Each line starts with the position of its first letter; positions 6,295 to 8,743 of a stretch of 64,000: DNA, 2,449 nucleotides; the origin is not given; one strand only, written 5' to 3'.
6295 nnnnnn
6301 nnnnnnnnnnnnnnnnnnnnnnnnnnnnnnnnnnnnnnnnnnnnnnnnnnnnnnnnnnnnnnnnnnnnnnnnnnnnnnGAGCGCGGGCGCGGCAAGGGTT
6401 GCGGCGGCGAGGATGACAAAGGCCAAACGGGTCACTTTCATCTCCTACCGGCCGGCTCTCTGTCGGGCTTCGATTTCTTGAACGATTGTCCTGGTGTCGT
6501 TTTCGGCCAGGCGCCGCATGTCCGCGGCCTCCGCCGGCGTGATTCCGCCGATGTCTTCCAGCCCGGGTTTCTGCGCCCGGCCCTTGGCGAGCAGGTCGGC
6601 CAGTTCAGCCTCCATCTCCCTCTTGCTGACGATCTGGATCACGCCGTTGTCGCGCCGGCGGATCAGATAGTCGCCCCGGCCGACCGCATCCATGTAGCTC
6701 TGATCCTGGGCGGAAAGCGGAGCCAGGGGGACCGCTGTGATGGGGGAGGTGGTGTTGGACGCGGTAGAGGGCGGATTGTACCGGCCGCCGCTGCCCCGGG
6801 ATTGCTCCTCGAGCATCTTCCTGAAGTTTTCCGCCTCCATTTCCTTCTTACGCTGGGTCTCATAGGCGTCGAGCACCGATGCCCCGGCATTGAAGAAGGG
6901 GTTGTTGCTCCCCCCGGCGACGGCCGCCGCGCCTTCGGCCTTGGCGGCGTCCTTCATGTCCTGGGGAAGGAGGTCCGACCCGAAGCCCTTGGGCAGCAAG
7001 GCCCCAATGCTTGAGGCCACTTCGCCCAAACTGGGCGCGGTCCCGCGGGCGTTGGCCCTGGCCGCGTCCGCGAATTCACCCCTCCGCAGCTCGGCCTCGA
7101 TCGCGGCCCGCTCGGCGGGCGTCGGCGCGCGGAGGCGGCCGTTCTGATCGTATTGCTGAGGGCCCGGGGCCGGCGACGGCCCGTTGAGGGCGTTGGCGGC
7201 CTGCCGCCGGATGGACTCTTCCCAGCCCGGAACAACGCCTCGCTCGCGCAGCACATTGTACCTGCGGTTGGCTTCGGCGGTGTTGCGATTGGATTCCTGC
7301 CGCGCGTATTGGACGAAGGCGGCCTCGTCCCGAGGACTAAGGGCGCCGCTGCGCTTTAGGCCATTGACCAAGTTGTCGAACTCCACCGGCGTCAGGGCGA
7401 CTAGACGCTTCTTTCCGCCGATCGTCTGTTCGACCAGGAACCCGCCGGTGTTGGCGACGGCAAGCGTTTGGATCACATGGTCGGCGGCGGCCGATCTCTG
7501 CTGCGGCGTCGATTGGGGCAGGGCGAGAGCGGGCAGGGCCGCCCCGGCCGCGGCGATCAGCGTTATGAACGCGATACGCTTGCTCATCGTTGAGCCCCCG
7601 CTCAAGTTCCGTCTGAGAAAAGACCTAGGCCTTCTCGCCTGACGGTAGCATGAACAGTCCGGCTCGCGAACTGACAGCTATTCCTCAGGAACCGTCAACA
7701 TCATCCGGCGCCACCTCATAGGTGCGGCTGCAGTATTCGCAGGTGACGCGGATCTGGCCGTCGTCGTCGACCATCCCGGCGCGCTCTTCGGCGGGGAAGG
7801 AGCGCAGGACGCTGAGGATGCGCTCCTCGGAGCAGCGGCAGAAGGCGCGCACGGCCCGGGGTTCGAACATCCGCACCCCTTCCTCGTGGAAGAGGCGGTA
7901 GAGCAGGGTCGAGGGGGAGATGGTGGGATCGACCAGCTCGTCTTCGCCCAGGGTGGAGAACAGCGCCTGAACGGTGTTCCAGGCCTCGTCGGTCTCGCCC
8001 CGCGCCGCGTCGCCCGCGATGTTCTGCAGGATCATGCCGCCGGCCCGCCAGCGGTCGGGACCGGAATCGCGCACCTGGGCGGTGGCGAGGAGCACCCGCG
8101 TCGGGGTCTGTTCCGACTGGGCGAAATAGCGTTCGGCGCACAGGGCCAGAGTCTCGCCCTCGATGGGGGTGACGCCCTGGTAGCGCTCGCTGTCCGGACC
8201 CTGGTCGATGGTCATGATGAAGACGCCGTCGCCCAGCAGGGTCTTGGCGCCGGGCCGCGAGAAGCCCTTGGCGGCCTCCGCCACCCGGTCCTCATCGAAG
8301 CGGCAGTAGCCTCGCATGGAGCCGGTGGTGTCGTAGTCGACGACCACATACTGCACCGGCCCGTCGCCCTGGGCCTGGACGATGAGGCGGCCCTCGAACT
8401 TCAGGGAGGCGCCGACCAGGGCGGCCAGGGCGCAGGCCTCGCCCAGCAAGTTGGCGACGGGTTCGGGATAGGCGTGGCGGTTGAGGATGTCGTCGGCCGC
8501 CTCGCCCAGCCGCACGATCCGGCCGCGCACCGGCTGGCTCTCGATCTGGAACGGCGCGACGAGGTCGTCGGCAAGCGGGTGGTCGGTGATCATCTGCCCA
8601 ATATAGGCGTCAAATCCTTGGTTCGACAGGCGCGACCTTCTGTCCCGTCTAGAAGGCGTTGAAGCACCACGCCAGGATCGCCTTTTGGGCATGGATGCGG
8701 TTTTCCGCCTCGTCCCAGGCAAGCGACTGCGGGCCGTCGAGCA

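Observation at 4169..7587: Four-gene operon of secreted paralogs built from three shuffled sequence modules, with no family I can name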

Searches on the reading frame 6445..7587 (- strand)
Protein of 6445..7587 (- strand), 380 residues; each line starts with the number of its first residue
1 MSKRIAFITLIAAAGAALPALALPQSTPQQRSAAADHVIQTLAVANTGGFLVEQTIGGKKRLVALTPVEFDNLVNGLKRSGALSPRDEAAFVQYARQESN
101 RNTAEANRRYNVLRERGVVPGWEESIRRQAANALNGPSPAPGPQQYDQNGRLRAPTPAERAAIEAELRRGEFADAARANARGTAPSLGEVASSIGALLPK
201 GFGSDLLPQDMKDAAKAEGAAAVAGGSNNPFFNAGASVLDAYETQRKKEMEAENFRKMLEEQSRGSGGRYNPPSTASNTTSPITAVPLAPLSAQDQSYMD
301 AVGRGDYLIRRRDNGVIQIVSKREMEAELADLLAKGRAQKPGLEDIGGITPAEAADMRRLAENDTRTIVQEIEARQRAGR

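Call 3: search_protein_families(library=pfam, proteins=[window:6445-7587:-], max_evalue=1)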
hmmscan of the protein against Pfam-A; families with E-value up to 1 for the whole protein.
window:6445-7587:- (380 aa): 0 families

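Call 4: search_protein_families(library=ncbifam, proteins=[window:6445-7587:-], max_evalue=1)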
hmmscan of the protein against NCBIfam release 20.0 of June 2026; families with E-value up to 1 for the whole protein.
window:6445-7587:- (380 aa): 0 families

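Call 6: find_homologous_proteins(query=window:6445-7587:-, max_evalue=0.001)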
Query window:6445-7587:- (380 aa): 1 proteins with E <= 0.001 among 8000 candidates.
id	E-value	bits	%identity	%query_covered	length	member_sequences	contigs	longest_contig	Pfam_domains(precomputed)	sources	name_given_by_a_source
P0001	1.7e-237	805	100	100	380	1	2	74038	-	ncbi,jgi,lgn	-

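Call 7: search_solved_structures(query=window:6445-7587:-, max_evalue=10)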
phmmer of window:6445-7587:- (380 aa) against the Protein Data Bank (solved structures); distinct sequences matched with E-value up to 10: 1.
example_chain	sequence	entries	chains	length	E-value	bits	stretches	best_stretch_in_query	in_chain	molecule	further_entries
2m7s_A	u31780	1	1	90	1.9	10.9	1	267-327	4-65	Serine/arginine-rich splicing factor 1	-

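Call 8: find_encoding_contigs(protein=P0001, flank=10000, max_places=4)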
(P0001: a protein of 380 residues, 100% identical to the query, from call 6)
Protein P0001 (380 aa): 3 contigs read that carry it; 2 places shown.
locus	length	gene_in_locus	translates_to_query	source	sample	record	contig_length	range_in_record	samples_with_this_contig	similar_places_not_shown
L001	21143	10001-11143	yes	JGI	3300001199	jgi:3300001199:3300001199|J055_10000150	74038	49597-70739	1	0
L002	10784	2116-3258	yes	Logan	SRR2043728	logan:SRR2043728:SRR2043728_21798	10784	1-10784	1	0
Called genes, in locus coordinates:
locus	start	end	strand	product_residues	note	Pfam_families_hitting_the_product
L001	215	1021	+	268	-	PF01061:ABC2_membrane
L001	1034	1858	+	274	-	-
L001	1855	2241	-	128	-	PF00856:SET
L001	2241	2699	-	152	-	PF02082:Rrf2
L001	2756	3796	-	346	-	PF00005:ABC_tran, PF02463:SMC_N (weak), PF13304:AAA_21, PF08402:TOBE_2 (faint), PF12857:TOBE_3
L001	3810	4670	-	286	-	PF00528:BPD_transp_1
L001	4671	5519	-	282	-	PF00528:BPD_transp_1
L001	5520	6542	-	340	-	PF01547:SBP_bac_1, PF13531:SBP_bac_11, PF13343:SBP_bac_6 (weak), PF13416:SBP_bac_8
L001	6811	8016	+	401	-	PF00202:Aminotran_3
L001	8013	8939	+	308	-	PF02729:OTCace_N, PF00185:OTCace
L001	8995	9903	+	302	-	PF01430:HSP33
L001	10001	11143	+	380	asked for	-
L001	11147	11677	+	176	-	-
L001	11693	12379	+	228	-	-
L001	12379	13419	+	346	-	-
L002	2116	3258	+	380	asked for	-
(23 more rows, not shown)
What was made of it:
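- On TrbI/VirB10/DotG-type type IV secretion component: Genes within 10 kb are housekeeping: argD, argF, hslO, apaG, metZ, a sulfate ABC transporter, a GSP_synth-family gene and flagellin (call 8).
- Independent gene calls exist on two assemblies (call 8).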

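Call 18: search_protein_families(library=phrogs, proteins=[window:6445-7587:-], max_evalue=1)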
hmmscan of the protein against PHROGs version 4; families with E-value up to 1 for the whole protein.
window:6445-7587:- (380 aa): 2 families
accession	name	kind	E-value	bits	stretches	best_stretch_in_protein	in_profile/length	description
phrog_26899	-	unknown function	0.079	13.8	1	318-341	20-43/44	-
phrog_10998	-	unknown function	0.35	12.1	1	304-325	48-69/74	-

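Call 19: search_protein_families(library=padloc, proteins=[window:6445-7587:-], max_evalue=1)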
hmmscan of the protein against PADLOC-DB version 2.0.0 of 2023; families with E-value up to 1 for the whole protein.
window:6445-7587:- (380 aa): 0 families

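Call 50: predict_structure(alignment_id=A5)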
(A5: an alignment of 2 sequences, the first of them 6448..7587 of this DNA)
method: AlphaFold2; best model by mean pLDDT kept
length: 380 residues; sequences in the alignment: 2
mean_pLDDT: 58.3   pTM: 0.30
mean pLDDT of the five models: 58.3, 55.5, 53.6, 53.3, 51.5
residues with pLDDT >= 90: 43; 70-90: 72; 50-70: 109; < 50: 156
segments of 3 or more residues with pLDDT < 50: 1-26, 129-146, 150-153, 166-208, 210-212, 217-242, 264-286, 340-346
pLDDT, mean of each block of 10 residues (from residue 1): 28 34 48 60 63 59 70 77 75 75 69 60 52 39 43 52 49 37 39 36 41 47 39 36 50 64 42 32 49 90 93 89 90 71 57 87 93 79
secondary structure, 60 per line:
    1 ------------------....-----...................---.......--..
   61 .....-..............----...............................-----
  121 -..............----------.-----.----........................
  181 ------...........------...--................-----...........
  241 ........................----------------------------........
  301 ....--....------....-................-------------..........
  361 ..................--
elements in order: H19-22 H28-46 E50-56 E59-65 H67-80 H85-115 H122-135 H157-180 H187-197 H209-224 H230-264 H293-304 E307-310 E317-320 H322-337 H351-378
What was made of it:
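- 7282..7446 (-): g1 module A core, aa 48-102. The full unit with its preceding helix is about aa 28-115. The AlphaFold model shows H28-46, E50-56, E59-65, H67-80, H85-115 (call 50).
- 6448..6720 (-): g1 module C, aa 290-380. Interpreted as a diverged second A domain (A'). The model shows H293-304, E307-310, E317-320, H322-337, H351-378 with pLDDT about 90 (call 50).
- The C domain is modelled with high confidence (call 50).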

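Call 53: fold_search(model_id=the predicted structure, library=pdb)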
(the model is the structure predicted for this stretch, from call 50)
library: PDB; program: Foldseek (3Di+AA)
matches with E <= 10: 118; with E <= 0.001: 0
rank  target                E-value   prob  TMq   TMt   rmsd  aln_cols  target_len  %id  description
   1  5uz4_G                1.7e+00  0.03  0.07  0.14  18.0       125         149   15  The cryo-EM structure of YjeQ bound to the 30S subunit suggests a fidelity checkpoint function for this protein in rib (released 2017-04-19)
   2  2jhj_A                2.0e+00  0.08  0.09  0.11  13.1        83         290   25  3-methyladenine dna-glycosylase from Archaeoglobus fulgidus (released 2007-04-10)
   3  2jhj_B                2.0e+00  0.08  0.09  0.11  13.1        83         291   25  3-methyladenine dna-glycosylase from Archaeoglobus fulgidus (released 2007-04-10)
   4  8caz_G                2.1e+00  0.03  0.09  0.16  17.6       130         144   12  empty 30S head (released 2023-07-26)
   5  2jhn_B                2.2e+00  0.09  0.09  0.11  11.5        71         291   28  3-methyladenine dna-glycosylase from Archaeoglobus fulgidus (released 2007-04-10)
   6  2jhn_A                2.4e+00  0.08  0.09  0.11  11.6        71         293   28  3-methyladenine dna-glycosylase from Archaeoglobus fulgidus (released 2007-04-10)
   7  9e6q_AS               2.6e+00  0.21  0.05  0.21   0.9        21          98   33  Cryo-EM structure of the Pyrobaculum calidifontis 50S ribosomal subunit in complex with Dri (released 2024-11-20)
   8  8bh3_L                2.6e+00  0.06  0.08  0.05  15.5       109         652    8  DNA-PK Ku80 mediated dimer bound to PAXX (released 2023-06-07)
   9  9e71_BH               2.6e+00  0.04  0.08  0.11  11.1       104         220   17  Cryo-EM structure of the Pyrobaculum calidifontis 70S ribosome (released 2024-11-20)
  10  7czf_C                2.7e+00  0.15  0.10  0.25   5.5        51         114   12  Crystal structure of Kaposi Sarcoma associated herpesvirus (KSHV ) gHgL in complex with the ligand binding domian (LBD (released 2020-10-21)
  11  5knb_G                2.7e+00  0.05  0.10  0.19  18.9       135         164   15  Crystal structure of the 2 ADP-bound V1 complex (released 2016-11-02)
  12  7k0y_C                2.7e+00  0.05  0.07  0.05  14.5       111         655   11  Cryo-EM structure of activated-form DNA-PK (complex VI) (released 2021-01-06)
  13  8asc_F                3.0e+00  0.05  0.08  0.07  14.6       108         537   10  Ku70/80 binds to the Ku-binding motif of PAXX (released 2023-06-21)
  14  5opt_O                3.2e+00  0.05  0.08  0.14  11.3       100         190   17  Structure of KSRP in context of Trypanosoma cruzi 40S (released 2017-11-15)
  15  9gd7_L                3.2e+00  0.05  0.09  0.06  13.2       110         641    9  DNA-PK Ku80 mediated dimer bound to DNA polymerase Lambda and DNA ligase 4/XRCC4 (released 2025-08-13)
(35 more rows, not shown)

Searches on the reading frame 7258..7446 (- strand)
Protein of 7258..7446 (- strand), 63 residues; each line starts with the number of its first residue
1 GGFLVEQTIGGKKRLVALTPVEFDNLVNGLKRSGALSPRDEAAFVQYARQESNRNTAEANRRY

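Call 64: search_protein_families(library=pfam, proteins=[window:7258-7446:-], max_evalue=10)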
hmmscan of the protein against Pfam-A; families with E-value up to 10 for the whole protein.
seq(63 aa): 1 family
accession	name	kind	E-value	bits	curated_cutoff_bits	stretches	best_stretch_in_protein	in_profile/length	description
PF05119.17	Terminase_4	-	0.025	15.4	24.7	1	22-59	4-41/98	Phage terminase, small subunit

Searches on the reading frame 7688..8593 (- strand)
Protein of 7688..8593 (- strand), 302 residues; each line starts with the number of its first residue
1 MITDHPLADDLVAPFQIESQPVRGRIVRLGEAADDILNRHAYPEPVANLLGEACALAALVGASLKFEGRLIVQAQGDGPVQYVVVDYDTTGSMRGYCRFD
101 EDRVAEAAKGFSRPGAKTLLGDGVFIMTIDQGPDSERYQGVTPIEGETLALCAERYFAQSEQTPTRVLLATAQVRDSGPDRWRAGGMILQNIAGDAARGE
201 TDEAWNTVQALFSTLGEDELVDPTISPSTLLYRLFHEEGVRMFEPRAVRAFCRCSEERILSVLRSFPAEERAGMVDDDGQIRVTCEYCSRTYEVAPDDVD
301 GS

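Call 30: find_related_loci(query=window:7688-8593:-, collection=genome_contigs, flank=10000)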
Query window:7688-8593:- (302 aa) in genome_contigs; peptide patterns used: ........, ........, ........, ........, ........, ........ (x = any residue, [..] = any of these).
169 stretches matched a pattern; 58 encode a relative of the query (tblastn E <= 1e-3); 58 distinct loci.
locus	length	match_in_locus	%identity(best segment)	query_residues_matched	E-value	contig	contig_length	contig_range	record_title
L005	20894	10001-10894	80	3-300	4e-164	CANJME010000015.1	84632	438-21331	MAG: Caulobacteraceae bacterium isolate RH-23may17-652 genome assembly, contig: RH-23may17-C1932, whole genome shotgun s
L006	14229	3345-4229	81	2-296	1e-163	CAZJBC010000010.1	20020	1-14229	MAG TPA_asm: uncultured Brevundimonas sp. isolate binchicken_co50_330 genome assembly, contig: NODE_2992_length_20020_co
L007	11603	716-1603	81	2-297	2e-162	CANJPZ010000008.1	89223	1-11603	MAG: Caulobacteraceae bacterium isolate RH-23may17-508 genome assembly, contig: RH-23may17-C1785, whole genome shotgun s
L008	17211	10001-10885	77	6-300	3e-154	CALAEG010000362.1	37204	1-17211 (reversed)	MAG TPA_asm: uncultured Caulobacteraceae bacterium isolate ERR1019366_bin.74_CONCOCT_v1.1_MAG genome assembly, contig: E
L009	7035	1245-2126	77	6-299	9e-153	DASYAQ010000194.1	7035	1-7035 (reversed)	MAG TPA_asm: Caulobacteraceae bacterium isolate SMAG_U4885 k141_4517504, whole genome shotgun sequence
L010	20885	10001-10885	76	6-300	5e-152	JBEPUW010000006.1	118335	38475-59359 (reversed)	MAG: Caulobacteraceae bacterium isolate 22E.metabat2_refined.029 NODE_125_length_118335_cov_33.245790, whole genome shot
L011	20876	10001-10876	77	8-299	2e-151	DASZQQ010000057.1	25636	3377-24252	MAG TPA_asm: Caulobacteraceae bacterium isolate SMAG_U6002 k141_1055456, whole genome shotgun sequence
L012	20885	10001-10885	75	6-299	2e-150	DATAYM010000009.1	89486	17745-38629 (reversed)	MAG TPA_asm: Caulobacteraceae bacterium isolate SMAG_U5679 k141_1334347, whole genome shotgun sequence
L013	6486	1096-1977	75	6-299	4e-147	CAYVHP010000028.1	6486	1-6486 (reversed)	MAG TPA_asm: uncultured Caulobacteraceae bacterium isolate binchicken_co84_385 genome assembly, contig: k141_1035127, wh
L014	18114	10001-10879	73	7-299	8e-145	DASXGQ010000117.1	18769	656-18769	MAG TPA_asm: Caulobacteraceae bacterium isolate SMAG_U5169 k141_740894, whole genome shotgun sequence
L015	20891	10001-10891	72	1-297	6e-144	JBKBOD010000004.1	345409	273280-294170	MAG: Caulobacter sp. isolate 21H_026.bin.78 NODE_44_length_345409_cov_21.640471, whole genome shotgun sequence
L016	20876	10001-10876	73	9-300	8e-144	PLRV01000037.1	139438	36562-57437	MAG: Caulobacteraceae bacterium isolate bog_938 73.20120700_S1D.89_contig_20098, whole genome shotgun sequence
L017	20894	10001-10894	70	2-296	3e-143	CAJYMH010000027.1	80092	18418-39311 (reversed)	MAG: uncultured Caulobacter sp. isolate S2C19659_SP238 genome assembly, contig: S2Ck127_137799, whole genome shotgun seq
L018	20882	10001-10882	73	6-299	4e-143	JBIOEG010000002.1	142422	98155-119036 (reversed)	MAG: Caulobacterales bacterium isolate GcC5-38 k141_2278506_length_142422_cov_87.9988, whole genome shotgun sequence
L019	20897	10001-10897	70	2-297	1e-142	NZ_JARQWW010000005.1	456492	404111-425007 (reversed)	Caulobacter segnis strain FS NODE_5_length_456492_cov_153.870155, whole genome shotgun sequence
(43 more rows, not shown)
